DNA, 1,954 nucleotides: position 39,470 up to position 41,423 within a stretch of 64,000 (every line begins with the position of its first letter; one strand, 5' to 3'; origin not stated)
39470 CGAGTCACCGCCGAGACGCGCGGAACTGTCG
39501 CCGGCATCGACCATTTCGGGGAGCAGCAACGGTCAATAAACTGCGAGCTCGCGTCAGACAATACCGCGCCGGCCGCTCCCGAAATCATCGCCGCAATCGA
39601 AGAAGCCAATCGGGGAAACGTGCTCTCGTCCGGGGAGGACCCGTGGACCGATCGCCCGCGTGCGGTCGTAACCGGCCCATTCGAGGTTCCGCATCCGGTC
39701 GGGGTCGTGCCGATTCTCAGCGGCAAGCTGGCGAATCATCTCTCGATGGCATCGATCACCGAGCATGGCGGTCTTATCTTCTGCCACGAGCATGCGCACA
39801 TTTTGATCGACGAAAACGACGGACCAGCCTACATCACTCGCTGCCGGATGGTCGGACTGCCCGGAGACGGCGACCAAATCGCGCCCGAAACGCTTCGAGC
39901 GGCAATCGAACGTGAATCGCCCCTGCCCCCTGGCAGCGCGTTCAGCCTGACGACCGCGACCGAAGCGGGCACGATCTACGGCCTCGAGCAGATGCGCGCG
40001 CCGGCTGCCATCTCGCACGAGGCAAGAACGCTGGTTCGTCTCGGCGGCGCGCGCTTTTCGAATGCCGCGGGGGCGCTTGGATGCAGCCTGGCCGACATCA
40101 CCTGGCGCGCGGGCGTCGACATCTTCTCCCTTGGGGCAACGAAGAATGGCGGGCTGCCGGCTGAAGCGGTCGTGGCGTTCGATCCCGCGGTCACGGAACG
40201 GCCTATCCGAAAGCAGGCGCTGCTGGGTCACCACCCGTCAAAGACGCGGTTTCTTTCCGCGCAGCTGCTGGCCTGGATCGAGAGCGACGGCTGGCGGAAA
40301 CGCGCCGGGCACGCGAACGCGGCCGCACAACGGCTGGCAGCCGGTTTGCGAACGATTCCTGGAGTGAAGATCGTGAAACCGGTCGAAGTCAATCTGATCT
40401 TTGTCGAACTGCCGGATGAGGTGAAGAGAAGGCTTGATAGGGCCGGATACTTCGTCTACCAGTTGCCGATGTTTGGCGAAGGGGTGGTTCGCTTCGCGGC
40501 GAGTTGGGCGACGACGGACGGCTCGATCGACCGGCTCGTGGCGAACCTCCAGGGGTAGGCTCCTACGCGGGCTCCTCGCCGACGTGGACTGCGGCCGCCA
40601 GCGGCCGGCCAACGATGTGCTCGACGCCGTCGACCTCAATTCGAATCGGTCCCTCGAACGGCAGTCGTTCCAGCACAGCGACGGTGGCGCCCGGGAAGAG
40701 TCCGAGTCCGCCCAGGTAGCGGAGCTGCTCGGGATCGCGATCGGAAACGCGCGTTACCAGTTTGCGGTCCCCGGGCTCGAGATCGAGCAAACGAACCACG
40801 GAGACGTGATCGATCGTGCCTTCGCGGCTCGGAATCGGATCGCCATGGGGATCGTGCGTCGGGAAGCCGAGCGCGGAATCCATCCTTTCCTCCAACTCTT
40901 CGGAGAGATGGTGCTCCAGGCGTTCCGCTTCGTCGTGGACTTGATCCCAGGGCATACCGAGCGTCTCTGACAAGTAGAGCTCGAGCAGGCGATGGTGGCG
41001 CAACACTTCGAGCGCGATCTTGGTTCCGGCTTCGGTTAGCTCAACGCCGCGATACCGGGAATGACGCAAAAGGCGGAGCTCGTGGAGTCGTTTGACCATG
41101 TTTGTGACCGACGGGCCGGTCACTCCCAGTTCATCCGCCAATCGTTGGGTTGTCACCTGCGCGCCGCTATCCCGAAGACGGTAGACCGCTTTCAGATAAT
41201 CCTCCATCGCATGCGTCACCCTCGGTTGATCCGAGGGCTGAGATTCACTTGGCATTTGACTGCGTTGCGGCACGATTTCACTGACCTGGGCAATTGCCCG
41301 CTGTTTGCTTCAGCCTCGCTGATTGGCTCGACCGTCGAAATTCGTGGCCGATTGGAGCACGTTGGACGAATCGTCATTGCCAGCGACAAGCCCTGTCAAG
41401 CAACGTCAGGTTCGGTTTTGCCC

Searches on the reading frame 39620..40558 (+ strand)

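Call 9: search_protein_families(library=pfam, proteins=[window:39620-40558:+], max_evalue=0.01)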
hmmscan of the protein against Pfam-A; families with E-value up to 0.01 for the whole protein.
window:39620-40558:+ (312 aa): 1 family
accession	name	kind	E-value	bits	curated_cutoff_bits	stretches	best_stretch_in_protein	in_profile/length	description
PF01212.27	Beta_elim_lyase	-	4.1e-35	121.9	27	1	5-264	29-285/288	Beta-eliminating lyase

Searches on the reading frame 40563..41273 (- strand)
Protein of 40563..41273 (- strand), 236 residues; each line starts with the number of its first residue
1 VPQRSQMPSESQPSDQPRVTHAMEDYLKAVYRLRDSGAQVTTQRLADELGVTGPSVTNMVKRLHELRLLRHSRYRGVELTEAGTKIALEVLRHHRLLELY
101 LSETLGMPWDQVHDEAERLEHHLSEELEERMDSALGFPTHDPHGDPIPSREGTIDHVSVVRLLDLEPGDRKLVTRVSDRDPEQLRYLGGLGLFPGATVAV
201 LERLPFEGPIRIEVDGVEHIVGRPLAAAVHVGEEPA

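Call 9: search_protein_families(library=pfam, proteins=[window:40563-41273:-], max_evalue=0.01)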
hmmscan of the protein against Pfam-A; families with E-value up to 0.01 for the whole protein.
window:40563-41273:- (236 aa): 9 families
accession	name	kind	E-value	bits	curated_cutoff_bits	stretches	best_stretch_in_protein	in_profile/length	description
PF02742.21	Fe_dep_repr_C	-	3.7e-32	110.6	27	1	80-148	1-69/70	Iron dependent repressor, metal binding and dimerisation domain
PF01325.25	Fe_dep_repress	-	3.5e-17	62.8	26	1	20-77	3-60/60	Iron dependent repressor, N-terminal DNA binding domain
PF04023.20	FeoA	-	8.8e-15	55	23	1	160-231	1-72/74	FeoA domain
PF12802.13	MarR_2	-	1.6e-07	31.8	27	1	34-71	15-52/61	MarR family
PF13545.12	HTH_Crp_2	-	0.00037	20.8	27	1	39-79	22-61/70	Crp-like helix-turn-helix domain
PF08279.18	HTH_11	-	0.0027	18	25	1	28-66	4-42/55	HTH domain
PF00126.33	HTH_1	-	0.0036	17.7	26.6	0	46-83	20-59/60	Bacterial regulatory helix-turn-helix protein, lysR family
PF01047.28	MarR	-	0.006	16.9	24.6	0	29-65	8-43/59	MarR family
PF09339.16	HTH_IclR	-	0.0082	16.3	22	0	36-71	15-50/52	IclR helix-turn-helix domain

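Call 31: search_protein_families(library=ncbifam, proteins=[window:40563-41273:-], max_evalue=0.001)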
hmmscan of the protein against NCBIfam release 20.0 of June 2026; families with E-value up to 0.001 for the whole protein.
window:40563-41273:- (236 aa): 4 families
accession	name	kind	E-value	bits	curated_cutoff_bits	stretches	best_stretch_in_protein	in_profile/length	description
NF047407.1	TransRegMntRTherm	equivalog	2.1e-67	227.1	350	1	16-232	3-224/227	manganese-dependent transcriptional regulator MntR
NF053665.1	TransRegDtxRActin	equivalog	1.8e-30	106.1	290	1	21-152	6-137/233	iron-dependent transcriptional repressor DtxR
NF003025.0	PRK03902.1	equivalog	5.2e-21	75.2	138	1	19-135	2-117/142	transcriptional regulator MntR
NF008273.0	PRK11050.1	equivalog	3.4e-20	72.3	153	1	18-127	33-141/156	manganese-binding transcriptional regulator MntR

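Call 33: search_solved_structures(query=window:40563-41273:-, max_evalue=1e-10)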
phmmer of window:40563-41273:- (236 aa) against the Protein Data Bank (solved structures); distinct sequences matched with E-value up to 1e-10: 32.
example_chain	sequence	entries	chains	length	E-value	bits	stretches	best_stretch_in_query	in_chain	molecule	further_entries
5zr4_A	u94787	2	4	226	2.5e-46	161.6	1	23-230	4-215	Metal-dependent transcriptional regulator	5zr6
8pvt_A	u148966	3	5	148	3.4e-43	151.3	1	21-154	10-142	Iron dependent repressor, putative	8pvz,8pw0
3hrs_A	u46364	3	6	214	1.1e-29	107.1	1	23-231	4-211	Metalloregulator ScaR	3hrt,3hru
1fx7_A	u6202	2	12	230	4.9e-28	101.8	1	22-228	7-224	IRON-DEPENDENT REPRESSOR IDER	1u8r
7b1v_A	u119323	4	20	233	4.5e-27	98.6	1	23-213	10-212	DtxR family iron (Metal) dependent repressor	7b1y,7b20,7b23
1b1b_A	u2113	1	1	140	5.8e-27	98.2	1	22-149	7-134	PROTEIN (IRON DEPENDENT REGULATOR)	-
2isy_A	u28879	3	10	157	7.2e-27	97.9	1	22-149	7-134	Iron-dependent repressor ideR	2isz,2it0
7b25_A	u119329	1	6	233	8.3e-27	97.7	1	23-213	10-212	DtxR family iron (Metal) dependent repressor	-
5cvi_A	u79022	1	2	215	3.4e-26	95.7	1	22-231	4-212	SloR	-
7b24_A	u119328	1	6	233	8.1e-26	94.5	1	23-213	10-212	DtxR family iron (Metal) dependent repressor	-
4o5v_A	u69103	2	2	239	1.9e-23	86.7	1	22-230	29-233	Iron-dependent transcription repressor related protein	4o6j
6o5c_A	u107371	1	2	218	7.3e-22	81.6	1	20-178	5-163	Putative metal-dependent transcriptional regulator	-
2qqb_A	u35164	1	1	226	3.6e-21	79.3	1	22-156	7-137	Diphtheria toxin repressor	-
1ddn_A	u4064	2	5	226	4.9e-21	78.9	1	22-156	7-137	DIPHTHERIA TOX REPRESSOR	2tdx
2qq9_A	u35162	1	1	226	5.1e-21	78.8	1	23-156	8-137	Diphtheria toxin repressor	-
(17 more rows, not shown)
